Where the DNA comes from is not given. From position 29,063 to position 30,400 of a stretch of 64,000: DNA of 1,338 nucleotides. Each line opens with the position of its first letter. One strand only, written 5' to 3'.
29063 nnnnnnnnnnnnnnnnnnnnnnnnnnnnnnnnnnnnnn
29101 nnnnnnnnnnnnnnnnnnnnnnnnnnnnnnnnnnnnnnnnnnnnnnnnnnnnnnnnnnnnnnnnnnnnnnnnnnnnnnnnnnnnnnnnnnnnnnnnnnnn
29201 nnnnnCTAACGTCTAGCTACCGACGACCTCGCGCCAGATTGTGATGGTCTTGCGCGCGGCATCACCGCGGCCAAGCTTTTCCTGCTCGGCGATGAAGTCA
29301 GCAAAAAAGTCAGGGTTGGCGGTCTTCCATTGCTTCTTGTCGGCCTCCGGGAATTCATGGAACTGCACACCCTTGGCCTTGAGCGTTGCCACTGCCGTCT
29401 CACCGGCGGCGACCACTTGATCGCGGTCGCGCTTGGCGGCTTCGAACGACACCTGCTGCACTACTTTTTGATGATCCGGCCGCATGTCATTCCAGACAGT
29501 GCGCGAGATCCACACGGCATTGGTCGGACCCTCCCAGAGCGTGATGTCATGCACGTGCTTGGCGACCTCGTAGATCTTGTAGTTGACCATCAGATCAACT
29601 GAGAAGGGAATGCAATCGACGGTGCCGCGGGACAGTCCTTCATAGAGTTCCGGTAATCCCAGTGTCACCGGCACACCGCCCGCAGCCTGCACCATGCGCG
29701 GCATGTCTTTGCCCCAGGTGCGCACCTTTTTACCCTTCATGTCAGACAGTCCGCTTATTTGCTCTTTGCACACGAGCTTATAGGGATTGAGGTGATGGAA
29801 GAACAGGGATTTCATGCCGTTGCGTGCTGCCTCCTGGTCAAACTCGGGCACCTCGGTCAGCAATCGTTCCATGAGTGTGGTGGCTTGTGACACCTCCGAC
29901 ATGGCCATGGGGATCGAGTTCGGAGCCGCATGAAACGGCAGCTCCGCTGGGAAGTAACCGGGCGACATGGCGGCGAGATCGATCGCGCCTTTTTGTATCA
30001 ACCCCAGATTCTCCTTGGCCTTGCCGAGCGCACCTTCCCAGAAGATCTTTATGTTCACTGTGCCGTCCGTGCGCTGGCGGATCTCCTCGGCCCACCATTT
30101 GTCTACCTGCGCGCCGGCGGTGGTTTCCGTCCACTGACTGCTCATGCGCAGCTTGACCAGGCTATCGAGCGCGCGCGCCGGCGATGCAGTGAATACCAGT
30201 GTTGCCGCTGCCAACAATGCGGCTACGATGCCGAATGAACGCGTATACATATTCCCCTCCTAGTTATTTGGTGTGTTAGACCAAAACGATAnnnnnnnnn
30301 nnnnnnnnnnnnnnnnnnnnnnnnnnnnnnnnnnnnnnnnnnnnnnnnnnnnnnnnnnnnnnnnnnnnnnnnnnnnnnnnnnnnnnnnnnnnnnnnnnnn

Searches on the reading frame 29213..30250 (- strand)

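Call 33: search_protein_families(library=pfam, proteins=[window:29213-30250:-], max_evalue=0.00001)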
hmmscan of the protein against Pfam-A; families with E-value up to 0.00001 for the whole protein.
window:29213-30250:- (345 aa): 1 family
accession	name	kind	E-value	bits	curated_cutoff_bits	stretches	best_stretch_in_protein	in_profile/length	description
PF03480.18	DctP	-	6.7e-34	118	23.4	1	42-318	7-281/286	Bacterial extracellular solute-binding protein, family 7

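Call 76: search_protein_families(library=ncbifam, proteins=[window:29213-30250:-], max_evalue=1e-10)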
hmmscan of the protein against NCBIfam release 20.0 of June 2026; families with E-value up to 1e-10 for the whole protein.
window:29213-30250:- (345 aa): 2 families
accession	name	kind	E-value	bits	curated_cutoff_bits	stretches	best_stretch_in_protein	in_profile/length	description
NF037995.1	TRAP_S1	subfamily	5.4e-34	117.7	50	1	51-308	17-271/271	TRAP transporter substrate-binding protein DctP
TIGR00787.1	dctP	subfamily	1.1e-23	84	175.05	1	52-292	17-255/257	DctP family TRAP transporter solute-binding subunit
